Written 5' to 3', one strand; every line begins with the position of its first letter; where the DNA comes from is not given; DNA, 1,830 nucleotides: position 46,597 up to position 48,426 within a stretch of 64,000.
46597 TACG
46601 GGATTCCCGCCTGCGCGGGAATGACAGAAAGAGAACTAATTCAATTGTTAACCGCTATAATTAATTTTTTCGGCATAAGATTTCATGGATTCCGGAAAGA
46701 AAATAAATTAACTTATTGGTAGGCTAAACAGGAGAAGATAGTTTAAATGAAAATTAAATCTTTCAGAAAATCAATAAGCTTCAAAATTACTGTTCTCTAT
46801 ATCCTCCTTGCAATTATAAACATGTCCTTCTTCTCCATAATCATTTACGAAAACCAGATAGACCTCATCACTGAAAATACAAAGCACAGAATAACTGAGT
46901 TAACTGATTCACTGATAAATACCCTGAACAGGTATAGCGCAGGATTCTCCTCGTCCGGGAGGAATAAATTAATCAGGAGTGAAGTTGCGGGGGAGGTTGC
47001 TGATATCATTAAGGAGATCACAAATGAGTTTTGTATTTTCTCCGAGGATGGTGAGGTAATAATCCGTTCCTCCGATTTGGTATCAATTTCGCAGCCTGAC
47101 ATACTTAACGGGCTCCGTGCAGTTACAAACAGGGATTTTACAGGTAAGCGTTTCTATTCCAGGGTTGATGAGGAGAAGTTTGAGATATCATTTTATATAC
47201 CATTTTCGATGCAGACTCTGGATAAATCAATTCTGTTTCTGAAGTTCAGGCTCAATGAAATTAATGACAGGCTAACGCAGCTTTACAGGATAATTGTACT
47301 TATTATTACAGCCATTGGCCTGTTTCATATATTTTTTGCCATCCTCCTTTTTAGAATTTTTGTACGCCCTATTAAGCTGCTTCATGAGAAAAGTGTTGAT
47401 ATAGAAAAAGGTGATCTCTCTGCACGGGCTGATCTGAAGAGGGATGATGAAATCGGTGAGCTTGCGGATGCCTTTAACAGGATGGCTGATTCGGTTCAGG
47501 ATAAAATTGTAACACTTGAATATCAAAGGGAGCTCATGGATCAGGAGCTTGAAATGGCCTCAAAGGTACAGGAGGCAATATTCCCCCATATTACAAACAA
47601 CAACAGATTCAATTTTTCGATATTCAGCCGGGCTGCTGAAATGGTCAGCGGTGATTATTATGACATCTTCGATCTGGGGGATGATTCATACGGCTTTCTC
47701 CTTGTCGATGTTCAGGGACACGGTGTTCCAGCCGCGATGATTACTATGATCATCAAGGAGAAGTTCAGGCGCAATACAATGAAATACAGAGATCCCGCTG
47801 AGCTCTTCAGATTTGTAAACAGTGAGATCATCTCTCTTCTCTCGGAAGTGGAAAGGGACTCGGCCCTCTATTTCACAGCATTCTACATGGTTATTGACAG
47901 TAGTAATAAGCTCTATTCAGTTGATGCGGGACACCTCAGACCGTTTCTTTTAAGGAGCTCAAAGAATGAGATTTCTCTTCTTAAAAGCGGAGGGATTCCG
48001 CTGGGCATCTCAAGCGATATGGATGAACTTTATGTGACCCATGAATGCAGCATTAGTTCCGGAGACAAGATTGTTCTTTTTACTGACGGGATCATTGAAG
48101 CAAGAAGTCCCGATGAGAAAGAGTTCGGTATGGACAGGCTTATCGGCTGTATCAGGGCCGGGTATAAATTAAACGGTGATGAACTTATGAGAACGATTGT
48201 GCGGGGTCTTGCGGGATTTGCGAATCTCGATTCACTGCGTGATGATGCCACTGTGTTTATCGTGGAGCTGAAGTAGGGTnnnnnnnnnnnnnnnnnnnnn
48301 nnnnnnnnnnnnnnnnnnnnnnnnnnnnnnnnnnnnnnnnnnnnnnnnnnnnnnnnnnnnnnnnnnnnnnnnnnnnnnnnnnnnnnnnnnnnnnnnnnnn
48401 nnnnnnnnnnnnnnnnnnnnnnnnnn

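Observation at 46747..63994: Two paralogous TM-TPR / OM beta-barrel / secreted lipoprotein modules, each wired to a HAMP signalling enzyme (PP2C phosphatase versus GGDEF)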

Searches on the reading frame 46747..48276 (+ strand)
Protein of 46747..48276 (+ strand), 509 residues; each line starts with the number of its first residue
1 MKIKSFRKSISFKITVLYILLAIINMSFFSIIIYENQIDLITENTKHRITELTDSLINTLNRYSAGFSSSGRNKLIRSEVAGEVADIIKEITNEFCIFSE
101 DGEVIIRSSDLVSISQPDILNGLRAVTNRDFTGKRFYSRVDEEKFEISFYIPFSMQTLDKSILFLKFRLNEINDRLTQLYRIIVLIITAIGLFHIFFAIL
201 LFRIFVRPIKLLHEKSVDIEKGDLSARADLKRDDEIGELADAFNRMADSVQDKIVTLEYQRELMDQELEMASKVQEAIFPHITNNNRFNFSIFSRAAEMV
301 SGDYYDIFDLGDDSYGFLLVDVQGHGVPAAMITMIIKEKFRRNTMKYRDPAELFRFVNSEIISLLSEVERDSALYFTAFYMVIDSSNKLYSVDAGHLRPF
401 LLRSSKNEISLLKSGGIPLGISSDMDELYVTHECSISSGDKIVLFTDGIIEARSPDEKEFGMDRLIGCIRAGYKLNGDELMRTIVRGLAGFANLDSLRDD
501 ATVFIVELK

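Call 6: search_protein_families(library=pfam, proteins=[window:46747-48276:+], max_evalue=0.1)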
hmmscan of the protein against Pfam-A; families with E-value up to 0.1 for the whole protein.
window:46747-48276:+ (509 aa): 2 families
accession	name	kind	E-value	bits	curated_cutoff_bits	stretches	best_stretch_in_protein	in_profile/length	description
PF07228.17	SpoIIE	-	7.1e-40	137.4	25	1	312-508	2-191/192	Stage II sporulation protein E (SpoIIE)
PF00672.30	HAMP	-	2.4e-14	53.8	25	1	201-252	2-53/53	HAMP domain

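Call 62: search_solved_structures(query=window:46747-48276:+, max_evalue=0.01)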
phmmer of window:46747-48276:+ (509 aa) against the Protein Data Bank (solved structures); distinct sequences matched with E-value up to 0.01: 10.
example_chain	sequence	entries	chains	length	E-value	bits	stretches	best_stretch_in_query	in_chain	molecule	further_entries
3es2_A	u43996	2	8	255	1.5e-10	43.9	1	296-505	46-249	Probable two-component response regulator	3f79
3eq2_A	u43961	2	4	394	3.3e-10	42.7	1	289-505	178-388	Probable two-component response regulator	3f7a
6k4e_A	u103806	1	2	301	8.4e-10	41.3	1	240-504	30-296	Putative serine phosphatase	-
5mqh_A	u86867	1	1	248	3.6e-07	32.7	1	295-507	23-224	Serine phosphatase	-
3t91_A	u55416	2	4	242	7.5e-07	31.6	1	295-507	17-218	Stage II sporulation protein E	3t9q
5ucg_A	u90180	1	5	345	1.6e-06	30.5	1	295-507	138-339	Stage II sporulation protein E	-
2rm8_A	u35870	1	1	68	0.0018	20.5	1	221-281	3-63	Sensory rhodopsin II transducer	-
2f95_B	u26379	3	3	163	0.0033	19.6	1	200-274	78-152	Sensory rhodopsin II transducer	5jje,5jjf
3ke6_A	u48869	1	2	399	0.0047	19.1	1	299-452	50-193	Protein Rv1364c/MT1410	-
5jjn_B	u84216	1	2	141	0.0058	18.8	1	186-254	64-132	Sensory rhodopsin II transducer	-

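Call 73: search_protein_families(library=ncbifam, proteins=[window:46747-48276:+], max_evalue=0.001)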
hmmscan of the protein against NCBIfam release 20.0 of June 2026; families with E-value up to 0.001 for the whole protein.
window:46747-48276:+ (509 aa): 23 families
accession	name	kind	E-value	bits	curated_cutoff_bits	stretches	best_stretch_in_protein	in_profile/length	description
NF038263.1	prot_phos_SiaA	equivalog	6.6e-25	87.7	700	1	178-504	307-653/658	biofilm regulation protein phosphatase SiaA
NF033092.0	HK_WalK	equivalog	6.8e-18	64.6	725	1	7-268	2-264/594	cell wall metabolism sensor histidine kinase WalK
NF040691.1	MtrAB_MtrB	equivalog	3.4e-14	52.7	450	1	7-259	2-266/507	MtrAB system histidine kinase MtrB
NF045505.1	RR_RssB_Pseudo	equivalog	1e-13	51.1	700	1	261-505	149-388/394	two-component system response regulator RssB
NF012163.2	BaeS_SmeS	equivalog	1.5e-09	37.4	500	1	170-253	154-236/457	sensor histidine kinase efflux regulator BaeS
NF053592.1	HK_near_YfiR_like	equivalog_domain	1.9e-09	37.4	194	1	163-251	134-222/223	sensor histidine kinase, YfiR-like protein-associated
NF058645.1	MCPCtpMPsAe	equivalog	5.2e-09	35.4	900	1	170-257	194-283/558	methyl-accepting chemotaxis protein CtpM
NF012226.0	AdeS_HK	equivalog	8.2e-08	31.8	500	1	180-251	58-132/353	two-component sensor histidine kinase AdeS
NF007004.0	PRK09467.1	equivalog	2.2e-07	30.1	415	1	161-263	139-234/440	two-component system sensor histidine kinase EnvZ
NF007837.0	PRK10549.1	equivalog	2.3e-07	29.9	603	1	181-251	164-234/466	envelope stress sensor histidine kinase BaeS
NF008184.0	PRK10935.1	equivalog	3.8e-07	29.1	553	1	183-278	152-250/565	nitrate/nitrite two-component system sensor histidine kinase NarQ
TIGR02865.1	spore_II_E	equivalog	8.2e-07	27.5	490.8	1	294-484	560-740/764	stage II sporulation protein E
NF038389.1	ArsS_fam_HK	equivalog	2.6e-06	27.2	250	1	9-251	2-200/403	ArsS family sensor histidine kinase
NF011874.0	PRK15347.1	equivalog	1.7e-05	23.1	852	1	154-276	270-392/921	two component system sensor kinase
NF041210.1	his_kin_PieS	equivalog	1.8e-05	23.9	850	1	179-261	170-247/474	two component system sensor histidine kinase PieS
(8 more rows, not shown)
